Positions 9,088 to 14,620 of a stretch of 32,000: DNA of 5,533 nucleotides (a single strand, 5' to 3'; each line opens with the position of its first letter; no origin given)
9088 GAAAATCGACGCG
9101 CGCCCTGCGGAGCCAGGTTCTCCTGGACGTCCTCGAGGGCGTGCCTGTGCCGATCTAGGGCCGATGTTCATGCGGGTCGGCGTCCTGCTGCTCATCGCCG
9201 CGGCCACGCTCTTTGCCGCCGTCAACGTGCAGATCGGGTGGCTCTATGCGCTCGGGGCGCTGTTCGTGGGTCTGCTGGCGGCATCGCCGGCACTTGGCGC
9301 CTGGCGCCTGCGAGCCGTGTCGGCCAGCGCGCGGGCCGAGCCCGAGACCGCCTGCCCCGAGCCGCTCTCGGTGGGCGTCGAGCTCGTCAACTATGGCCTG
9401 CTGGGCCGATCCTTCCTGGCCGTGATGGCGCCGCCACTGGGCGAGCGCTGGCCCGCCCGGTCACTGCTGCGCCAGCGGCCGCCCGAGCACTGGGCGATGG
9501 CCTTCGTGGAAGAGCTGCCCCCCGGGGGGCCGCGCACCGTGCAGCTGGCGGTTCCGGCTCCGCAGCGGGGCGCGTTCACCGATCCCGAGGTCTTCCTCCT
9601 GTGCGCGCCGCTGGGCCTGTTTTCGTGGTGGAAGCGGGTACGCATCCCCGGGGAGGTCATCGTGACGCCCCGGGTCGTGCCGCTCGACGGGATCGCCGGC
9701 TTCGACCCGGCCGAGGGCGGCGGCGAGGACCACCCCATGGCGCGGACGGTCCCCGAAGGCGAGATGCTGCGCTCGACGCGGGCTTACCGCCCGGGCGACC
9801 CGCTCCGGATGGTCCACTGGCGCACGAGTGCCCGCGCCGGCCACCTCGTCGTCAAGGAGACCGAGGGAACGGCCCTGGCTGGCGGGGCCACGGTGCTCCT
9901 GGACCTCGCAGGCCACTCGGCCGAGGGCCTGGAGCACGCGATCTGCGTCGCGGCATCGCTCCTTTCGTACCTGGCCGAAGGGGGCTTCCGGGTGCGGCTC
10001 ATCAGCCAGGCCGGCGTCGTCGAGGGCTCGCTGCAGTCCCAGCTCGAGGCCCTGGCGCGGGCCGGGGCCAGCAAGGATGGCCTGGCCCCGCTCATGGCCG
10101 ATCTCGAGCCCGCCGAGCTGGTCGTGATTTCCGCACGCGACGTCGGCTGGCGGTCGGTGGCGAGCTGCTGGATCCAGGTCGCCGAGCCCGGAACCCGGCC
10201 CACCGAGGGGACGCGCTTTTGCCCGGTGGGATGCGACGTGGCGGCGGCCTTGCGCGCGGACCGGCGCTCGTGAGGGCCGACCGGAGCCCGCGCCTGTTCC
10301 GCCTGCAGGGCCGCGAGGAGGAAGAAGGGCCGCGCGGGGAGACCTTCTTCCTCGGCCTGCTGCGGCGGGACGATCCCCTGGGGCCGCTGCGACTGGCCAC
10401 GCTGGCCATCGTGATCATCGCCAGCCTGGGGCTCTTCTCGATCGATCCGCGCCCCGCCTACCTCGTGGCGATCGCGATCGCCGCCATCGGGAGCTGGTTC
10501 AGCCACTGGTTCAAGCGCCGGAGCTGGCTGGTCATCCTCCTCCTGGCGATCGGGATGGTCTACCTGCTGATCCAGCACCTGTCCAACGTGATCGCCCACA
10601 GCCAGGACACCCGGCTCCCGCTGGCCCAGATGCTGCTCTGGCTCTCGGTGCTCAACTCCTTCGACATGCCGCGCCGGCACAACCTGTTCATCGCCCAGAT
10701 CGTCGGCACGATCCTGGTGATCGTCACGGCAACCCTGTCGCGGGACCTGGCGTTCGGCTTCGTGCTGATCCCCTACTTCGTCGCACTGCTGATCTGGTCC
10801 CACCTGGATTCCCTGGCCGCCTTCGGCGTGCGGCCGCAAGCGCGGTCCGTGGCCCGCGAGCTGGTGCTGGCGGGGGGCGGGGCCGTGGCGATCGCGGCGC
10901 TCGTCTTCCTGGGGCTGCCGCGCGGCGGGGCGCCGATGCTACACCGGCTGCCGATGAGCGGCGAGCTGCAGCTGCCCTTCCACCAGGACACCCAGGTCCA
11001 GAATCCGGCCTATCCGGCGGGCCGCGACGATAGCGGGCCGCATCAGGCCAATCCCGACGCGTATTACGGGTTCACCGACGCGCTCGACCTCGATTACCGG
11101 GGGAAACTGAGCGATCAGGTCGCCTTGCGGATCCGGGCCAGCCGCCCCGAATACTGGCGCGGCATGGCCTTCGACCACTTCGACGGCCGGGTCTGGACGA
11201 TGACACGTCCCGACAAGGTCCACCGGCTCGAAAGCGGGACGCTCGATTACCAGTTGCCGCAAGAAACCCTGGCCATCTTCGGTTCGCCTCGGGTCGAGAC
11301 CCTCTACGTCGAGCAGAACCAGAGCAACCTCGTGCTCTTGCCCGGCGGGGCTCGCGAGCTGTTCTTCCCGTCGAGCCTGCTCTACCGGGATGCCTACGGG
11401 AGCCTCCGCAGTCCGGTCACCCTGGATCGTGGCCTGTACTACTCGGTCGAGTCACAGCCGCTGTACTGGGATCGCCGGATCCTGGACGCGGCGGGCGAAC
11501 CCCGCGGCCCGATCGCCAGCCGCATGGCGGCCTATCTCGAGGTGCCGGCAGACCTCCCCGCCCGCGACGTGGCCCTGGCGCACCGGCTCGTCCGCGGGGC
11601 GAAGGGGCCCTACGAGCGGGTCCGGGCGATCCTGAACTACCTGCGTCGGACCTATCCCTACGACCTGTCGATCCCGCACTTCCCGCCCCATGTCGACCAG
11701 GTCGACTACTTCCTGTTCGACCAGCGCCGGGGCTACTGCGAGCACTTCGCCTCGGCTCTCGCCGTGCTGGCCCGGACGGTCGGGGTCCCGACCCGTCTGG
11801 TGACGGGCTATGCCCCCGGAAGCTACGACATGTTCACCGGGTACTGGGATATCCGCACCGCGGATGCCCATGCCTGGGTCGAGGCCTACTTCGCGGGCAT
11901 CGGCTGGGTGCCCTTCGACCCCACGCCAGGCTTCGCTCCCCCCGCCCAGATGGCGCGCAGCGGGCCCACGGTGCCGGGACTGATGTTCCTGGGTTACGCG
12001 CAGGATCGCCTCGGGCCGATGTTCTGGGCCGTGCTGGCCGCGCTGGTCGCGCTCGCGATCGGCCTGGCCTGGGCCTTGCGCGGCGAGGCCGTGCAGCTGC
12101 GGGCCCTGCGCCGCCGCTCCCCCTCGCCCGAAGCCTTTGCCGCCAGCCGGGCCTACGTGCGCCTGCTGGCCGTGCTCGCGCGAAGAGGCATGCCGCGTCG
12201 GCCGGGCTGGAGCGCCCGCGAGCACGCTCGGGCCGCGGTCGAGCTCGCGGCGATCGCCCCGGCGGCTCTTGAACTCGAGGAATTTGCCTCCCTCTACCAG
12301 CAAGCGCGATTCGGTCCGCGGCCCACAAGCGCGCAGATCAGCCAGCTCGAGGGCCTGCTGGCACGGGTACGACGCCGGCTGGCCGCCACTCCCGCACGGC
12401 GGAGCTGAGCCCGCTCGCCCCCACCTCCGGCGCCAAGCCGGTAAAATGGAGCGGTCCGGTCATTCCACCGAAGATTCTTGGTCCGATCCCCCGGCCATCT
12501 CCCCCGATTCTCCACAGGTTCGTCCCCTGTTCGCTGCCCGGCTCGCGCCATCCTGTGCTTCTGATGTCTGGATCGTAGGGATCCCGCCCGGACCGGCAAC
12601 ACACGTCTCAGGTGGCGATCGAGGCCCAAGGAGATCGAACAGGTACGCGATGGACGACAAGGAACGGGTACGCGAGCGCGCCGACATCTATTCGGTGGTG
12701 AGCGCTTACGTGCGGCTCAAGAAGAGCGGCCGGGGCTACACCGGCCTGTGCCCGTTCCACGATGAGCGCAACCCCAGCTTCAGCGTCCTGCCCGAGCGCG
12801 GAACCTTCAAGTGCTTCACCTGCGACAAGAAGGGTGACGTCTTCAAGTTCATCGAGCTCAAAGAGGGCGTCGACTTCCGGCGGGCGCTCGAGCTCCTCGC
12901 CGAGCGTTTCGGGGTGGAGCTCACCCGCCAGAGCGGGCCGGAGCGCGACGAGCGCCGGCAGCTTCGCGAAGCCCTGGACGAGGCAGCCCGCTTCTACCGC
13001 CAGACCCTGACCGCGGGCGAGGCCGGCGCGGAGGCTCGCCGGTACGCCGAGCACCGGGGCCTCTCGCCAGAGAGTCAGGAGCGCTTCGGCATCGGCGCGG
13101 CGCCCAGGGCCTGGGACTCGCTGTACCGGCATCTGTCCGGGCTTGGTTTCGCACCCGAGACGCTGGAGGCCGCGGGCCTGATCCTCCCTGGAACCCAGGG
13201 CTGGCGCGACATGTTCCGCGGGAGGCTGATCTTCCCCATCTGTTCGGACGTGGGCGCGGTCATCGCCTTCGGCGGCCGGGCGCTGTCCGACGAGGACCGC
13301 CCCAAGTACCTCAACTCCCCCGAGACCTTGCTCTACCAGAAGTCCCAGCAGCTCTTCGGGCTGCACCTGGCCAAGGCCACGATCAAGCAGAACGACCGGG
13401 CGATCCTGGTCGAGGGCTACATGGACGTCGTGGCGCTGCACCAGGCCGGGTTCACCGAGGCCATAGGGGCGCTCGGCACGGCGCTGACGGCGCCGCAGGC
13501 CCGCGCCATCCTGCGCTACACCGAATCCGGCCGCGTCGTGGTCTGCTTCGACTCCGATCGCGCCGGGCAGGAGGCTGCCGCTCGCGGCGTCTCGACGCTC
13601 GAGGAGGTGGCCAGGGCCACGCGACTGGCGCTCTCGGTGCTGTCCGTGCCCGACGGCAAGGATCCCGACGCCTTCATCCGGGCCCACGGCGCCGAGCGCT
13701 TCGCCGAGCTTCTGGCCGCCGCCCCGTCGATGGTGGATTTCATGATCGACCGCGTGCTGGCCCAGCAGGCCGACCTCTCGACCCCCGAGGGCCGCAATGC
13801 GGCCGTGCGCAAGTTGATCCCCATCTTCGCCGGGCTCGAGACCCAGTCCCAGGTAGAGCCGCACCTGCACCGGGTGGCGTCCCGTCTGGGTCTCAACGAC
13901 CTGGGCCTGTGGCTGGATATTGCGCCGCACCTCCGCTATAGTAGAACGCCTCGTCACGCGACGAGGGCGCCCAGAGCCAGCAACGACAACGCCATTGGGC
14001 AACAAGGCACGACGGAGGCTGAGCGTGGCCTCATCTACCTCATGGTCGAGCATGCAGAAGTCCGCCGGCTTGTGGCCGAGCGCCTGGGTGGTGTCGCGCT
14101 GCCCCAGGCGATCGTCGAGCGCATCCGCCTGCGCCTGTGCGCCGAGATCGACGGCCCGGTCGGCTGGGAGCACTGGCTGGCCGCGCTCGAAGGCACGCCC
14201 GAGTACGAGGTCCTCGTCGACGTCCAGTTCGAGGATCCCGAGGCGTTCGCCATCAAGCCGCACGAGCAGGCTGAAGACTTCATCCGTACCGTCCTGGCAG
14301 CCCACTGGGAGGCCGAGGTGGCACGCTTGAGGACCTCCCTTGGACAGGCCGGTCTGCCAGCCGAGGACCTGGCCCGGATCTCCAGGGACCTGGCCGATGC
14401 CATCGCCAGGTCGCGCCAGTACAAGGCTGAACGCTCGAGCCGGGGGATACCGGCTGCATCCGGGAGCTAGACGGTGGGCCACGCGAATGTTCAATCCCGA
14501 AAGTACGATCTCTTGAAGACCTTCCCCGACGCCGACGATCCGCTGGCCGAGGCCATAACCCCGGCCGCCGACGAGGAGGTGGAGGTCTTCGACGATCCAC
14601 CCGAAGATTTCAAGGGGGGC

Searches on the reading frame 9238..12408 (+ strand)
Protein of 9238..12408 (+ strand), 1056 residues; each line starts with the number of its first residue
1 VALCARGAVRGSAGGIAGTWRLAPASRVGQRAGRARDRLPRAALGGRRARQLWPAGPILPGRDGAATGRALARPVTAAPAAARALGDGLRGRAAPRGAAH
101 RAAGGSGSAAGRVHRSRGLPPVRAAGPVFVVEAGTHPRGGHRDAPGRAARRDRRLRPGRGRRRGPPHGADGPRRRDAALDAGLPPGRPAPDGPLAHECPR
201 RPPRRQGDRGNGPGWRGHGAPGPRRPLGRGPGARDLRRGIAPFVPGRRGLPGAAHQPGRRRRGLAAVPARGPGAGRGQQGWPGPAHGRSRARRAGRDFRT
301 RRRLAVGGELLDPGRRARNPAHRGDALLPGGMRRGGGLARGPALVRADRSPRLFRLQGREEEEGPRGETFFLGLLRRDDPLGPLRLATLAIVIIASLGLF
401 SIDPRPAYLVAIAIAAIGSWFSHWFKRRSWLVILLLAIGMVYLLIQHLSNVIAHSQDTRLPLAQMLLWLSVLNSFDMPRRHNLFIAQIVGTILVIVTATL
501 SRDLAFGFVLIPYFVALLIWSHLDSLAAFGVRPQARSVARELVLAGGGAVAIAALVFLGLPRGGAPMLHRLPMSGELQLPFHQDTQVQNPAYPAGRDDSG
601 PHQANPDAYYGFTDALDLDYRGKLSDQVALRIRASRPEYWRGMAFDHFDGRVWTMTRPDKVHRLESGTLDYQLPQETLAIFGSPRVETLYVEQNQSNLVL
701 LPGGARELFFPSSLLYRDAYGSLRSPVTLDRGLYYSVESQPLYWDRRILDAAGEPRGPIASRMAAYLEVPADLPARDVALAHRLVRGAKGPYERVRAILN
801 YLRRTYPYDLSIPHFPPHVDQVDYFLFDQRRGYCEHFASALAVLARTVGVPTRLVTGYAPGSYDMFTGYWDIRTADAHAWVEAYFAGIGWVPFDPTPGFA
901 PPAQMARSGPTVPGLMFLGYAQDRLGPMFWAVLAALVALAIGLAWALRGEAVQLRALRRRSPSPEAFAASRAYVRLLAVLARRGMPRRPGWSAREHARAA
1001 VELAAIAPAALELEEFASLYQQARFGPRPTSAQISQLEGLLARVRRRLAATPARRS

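Call 97: search_protein_families(library=pfam, proteins=[window:9238-12408:+], max_evalue=0.00001)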
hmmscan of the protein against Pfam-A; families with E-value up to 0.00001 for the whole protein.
window:9238-12408:+ (1056 aa): 3 families
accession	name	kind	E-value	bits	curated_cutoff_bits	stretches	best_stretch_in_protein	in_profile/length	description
PF01841.26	Transglut_core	-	3.8e-29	101.6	23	1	779-895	2-108/108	Transglutaminase-like superfamily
PF11992.13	TgpA_N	-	1.8e-23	83.5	30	1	388-743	2-330/333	TgpA N-terminal domain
PF13559.11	DUF4129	-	1.7e-11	44.4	24.8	1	972-1033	1-59/69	Domain of unknown function (DUF4129)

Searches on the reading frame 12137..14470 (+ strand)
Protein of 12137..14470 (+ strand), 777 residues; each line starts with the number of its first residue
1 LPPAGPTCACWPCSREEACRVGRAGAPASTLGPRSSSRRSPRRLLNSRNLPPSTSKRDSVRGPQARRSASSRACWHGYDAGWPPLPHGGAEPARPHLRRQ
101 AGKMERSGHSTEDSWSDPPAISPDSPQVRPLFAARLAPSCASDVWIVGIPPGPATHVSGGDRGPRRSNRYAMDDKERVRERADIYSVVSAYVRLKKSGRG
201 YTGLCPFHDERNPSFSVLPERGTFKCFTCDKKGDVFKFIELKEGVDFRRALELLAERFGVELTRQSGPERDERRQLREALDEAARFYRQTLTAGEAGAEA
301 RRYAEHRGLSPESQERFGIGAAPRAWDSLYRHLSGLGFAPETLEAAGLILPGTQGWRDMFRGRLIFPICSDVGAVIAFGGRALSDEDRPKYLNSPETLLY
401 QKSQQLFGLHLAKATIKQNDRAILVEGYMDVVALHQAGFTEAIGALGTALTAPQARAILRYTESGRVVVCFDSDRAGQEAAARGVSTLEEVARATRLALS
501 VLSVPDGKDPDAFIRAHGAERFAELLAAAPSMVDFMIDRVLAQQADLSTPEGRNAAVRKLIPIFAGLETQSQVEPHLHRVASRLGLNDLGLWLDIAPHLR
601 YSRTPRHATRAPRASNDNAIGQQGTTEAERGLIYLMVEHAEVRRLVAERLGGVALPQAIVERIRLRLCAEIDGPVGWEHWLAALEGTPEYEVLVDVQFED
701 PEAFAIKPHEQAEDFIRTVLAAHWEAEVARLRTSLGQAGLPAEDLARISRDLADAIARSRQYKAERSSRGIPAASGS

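Call 11: search_protein_families(library=pfam, proteins=[window:12137-14470:+], max_evalue=0.001)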
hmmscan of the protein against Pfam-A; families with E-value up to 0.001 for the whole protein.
window:12137-14470:+ (777 aa): 7 families
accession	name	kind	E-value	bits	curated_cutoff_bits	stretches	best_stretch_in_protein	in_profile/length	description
PF08275.17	DNAG_N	-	1e-34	119.8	26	1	286-413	1-128/128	DNA primase catalytic core, N-terminal domain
PF01807.25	Zn_ribbon_DnaG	-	2.1e-30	104.9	24.9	1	176-265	7-96/98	CHC2 zinc finger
PF13155.12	Toprim_2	-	3.2e-19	69.5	22.1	1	423-514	1-88/88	Toprim-like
PF13662.12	Toprim_4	-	1e-16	61.4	25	1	421-496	2-83/85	Toprim domain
PF01751.28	Toprim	-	5.7e-10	39.7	23.1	1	422-493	2-85/96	Toprim domain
PF10410.14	DnaB_bind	-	1e-07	32.5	20.6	1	534-587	2-54/56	DnaB-helicase binding domain of primase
PF13362.12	Toprim_3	-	1.2e-06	29.3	27.2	1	422-520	2-95/95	Toprim domain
